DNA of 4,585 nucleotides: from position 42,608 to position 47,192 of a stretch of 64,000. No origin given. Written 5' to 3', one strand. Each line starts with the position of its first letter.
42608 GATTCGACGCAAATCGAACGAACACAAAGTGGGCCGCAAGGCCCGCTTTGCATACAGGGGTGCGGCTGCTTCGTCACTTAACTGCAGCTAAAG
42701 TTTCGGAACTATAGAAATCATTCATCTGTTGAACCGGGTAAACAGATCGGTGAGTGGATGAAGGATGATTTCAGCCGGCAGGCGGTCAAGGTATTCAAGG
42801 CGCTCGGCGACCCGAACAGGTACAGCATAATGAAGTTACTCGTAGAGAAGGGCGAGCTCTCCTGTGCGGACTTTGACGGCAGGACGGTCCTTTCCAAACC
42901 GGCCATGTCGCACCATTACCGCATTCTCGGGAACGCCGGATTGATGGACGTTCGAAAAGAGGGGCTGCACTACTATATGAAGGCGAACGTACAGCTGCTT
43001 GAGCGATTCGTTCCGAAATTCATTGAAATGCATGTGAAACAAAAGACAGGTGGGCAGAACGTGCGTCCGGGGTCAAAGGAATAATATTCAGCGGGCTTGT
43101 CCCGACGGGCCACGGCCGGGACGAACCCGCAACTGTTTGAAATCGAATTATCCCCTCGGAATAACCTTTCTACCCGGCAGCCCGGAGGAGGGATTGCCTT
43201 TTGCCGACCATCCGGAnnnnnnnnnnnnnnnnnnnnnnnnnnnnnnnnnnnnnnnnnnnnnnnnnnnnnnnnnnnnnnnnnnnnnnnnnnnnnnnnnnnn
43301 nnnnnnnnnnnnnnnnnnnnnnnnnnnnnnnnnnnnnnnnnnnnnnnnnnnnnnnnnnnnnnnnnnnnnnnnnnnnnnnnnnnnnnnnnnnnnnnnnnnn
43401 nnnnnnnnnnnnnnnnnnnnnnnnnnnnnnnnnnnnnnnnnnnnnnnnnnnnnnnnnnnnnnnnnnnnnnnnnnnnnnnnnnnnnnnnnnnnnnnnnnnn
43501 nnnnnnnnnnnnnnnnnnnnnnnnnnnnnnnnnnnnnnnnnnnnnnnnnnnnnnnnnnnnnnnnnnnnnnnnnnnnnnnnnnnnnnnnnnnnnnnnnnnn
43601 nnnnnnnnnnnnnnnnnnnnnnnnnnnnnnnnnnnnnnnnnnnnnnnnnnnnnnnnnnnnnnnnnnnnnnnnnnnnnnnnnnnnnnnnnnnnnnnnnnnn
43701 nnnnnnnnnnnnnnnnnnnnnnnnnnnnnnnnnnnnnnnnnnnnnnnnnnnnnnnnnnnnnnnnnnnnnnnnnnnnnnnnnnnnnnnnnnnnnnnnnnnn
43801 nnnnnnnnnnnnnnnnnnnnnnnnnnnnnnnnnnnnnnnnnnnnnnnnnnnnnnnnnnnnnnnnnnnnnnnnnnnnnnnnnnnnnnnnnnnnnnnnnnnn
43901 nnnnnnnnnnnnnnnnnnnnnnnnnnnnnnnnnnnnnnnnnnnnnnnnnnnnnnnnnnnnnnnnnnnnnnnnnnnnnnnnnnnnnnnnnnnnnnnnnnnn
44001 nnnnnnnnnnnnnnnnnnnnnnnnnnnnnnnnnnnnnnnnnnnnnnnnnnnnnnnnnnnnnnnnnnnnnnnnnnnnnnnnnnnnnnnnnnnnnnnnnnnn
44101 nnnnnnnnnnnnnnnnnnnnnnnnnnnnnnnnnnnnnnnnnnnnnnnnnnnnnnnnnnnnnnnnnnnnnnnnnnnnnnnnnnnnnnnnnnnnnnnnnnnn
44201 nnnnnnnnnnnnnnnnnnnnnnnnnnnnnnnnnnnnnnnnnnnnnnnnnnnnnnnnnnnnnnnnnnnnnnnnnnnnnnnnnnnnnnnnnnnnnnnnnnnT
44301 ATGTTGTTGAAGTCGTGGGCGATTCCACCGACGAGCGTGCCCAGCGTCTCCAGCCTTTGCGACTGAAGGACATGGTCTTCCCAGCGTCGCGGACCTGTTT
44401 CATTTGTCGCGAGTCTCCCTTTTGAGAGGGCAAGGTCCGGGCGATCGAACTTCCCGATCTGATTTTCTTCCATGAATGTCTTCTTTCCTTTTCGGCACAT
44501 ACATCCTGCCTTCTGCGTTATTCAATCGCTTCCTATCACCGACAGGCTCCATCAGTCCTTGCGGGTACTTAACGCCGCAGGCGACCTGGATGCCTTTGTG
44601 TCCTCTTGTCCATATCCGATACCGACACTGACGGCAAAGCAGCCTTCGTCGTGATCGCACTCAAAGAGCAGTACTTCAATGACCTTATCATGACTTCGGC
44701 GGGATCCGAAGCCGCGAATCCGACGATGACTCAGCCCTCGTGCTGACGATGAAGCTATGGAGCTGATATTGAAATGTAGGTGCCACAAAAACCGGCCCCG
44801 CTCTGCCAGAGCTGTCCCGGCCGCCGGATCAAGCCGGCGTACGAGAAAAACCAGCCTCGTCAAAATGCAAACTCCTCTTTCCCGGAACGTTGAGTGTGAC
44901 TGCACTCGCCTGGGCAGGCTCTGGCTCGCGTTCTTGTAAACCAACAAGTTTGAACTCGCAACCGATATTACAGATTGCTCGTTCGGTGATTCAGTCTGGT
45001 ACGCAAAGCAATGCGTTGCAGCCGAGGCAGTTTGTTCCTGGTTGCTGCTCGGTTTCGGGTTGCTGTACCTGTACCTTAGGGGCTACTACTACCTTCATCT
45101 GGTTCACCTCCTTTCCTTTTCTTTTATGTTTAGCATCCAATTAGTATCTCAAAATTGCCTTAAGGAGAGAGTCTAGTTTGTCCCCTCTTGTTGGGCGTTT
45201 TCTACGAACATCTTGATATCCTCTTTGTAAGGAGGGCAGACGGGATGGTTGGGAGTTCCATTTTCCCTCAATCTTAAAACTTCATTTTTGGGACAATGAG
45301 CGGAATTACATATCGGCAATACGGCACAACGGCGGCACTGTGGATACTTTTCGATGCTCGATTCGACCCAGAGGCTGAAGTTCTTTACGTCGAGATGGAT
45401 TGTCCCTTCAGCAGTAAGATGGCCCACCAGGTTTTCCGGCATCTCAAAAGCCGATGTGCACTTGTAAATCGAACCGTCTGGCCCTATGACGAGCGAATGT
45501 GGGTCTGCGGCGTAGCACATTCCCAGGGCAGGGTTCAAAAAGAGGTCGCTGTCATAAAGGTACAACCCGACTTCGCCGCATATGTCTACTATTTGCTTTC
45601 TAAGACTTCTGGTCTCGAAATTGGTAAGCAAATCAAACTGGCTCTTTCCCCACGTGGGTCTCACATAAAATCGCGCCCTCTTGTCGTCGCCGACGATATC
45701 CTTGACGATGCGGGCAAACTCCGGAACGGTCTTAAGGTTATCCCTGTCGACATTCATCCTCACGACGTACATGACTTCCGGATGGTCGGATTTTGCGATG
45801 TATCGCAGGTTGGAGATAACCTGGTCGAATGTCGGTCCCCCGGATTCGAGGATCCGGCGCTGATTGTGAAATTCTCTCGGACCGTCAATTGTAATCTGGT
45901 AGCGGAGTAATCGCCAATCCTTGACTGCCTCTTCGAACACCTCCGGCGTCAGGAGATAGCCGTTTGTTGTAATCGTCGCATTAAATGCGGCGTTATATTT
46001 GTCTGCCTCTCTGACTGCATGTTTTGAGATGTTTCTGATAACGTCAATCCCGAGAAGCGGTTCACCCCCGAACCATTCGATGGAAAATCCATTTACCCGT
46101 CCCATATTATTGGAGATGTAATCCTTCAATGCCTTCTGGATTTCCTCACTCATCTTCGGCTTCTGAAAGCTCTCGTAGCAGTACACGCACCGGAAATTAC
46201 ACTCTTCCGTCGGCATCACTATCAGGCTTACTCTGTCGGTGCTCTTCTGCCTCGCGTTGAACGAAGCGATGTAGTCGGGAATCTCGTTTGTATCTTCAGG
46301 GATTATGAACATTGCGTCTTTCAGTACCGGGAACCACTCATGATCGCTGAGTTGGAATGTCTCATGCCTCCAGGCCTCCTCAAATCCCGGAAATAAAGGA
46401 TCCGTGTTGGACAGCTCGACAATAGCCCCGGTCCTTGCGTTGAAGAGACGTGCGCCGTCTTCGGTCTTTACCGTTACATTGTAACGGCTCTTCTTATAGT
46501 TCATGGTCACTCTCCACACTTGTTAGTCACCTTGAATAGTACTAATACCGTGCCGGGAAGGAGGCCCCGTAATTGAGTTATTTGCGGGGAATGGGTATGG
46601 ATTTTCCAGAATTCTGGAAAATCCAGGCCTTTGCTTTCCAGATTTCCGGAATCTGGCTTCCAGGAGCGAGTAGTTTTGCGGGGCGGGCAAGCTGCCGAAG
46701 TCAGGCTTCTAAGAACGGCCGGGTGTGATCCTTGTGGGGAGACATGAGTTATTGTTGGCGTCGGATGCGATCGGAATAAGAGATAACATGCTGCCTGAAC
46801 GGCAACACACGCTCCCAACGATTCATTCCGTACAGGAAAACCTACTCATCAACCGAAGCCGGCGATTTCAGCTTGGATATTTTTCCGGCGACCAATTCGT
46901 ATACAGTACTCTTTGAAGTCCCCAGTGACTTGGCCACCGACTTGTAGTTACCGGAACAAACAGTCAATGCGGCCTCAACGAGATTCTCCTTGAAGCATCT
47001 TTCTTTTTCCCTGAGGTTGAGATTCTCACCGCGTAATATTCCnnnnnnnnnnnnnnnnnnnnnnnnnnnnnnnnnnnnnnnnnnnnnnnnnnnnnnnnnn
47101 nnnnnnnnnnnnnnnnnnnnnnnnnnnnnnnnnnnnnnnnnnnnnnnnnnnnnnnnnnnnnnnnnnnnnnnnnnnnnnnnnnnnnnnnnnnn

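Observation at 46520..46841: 28-bp perfect palindrome plus related TTCCAGA repeats upstream of a sigma-54-like promoter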

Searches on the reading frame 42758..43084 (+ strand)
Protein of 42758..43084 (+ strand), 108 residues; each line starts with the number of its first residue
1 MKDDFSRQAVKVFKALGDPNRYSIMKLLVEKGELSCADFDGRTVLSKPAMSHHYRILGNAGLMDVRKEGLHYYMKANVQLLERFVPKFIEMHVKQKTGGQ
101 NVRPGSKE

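Call 8: search_protein_families(library=pfam, proteins=[window:42758-43084:+])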
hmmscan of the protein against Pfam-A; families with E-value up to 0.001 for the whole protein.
window:42758-43084:+ (108 aa): 2 families
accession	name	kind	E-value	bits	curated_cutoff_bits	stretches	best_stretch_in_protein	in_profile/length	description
PF12840.13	HTH_20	-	3.9e-05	24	27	1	16-66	1-51/51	Helix-turn-helix domain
PF01022.26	HTH_5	-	5.4e-05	23.4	22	1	18-62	1-44/47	Bacterial regulatory protein, arsR family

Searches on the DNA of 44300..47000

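Call 78: search_rna_families(source=window, start=44300, end=47000, threshold=evalue, max_evalue=1)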
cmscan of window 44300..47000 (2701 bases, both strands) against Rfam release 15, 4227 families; matches with E-value up to 1: 2.
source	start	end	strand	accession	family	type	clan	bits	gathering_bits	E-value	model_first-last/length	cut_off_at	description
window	44721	44768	+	RF01138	sR23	Gene; snRNA; snoRNA; CD-box;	-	18.8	45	0.11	1-54/54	no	Small nucleolar RNA sR23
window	44721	44768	+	RF01141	sR18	Gene; snRNA; snoRNA; CD-box;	-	18.1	45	0.57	1-56/56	no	Small nucleolar RNA sR18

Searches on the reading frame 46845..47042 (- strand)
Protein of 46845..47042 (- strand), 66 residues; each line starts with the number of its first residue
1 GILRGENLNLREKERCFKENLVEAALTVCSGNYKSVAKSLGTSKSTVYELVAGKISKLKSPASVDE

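Call 22: search_protein_families(library=pfam, proteins=[window:46845-47042:-], max_evalue=10)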
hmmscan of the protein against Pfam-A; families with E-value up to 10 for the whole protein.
seq(66 aa): 11 families
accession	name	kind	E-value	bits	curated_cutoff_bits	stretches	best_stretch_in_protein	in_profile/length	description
PF02954.25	HTH_8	-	0.0089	16.2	22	1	21-48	9-36/42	Bacterial regulatory protein, Fis family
PF12728.13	HTH_17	-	0.0098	16.6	27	1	36-55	7-27/51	Helix-turn-helix domain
PF13309.12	HTH_22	-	0.016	15.7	29.6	1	34-49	45-60/63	HTH domain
PF18024.7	HTH_50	-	0.086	13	27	1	32-48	22-41/50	Helix-turn-helix domain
PF13384.12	HTH_23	-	0.1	12.9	24.6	1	32-50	19-37/50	Homeodomain-like domain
PF13542.12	HTH_Tnp_ISL3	-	0.11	12.4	27.4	1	24-48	20-44/51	Helix-turn-helix domain of transposase family ISL3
PF09862.15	DUF2089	-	0.13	12.4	33.4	1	29-47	15-33/47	Domain of unknown function (DUF2089)-HTH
PF12116.14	SpoIIID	-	0.14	12.7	27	1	34-59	23-48/82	Stage III sporulation protein D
PF09339.16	HTH_IclR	-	0.14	12.4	22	1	36-52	24-40/52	IclR helix-turn-helix domain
PF04967.18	HTH_10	-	0.19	12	23.1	1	33-58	26-51/53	HTH DNA binding domain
PF13518.12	HTH_28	-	0.23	12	25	1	18-51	2-33/52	Helix-turn-helix domain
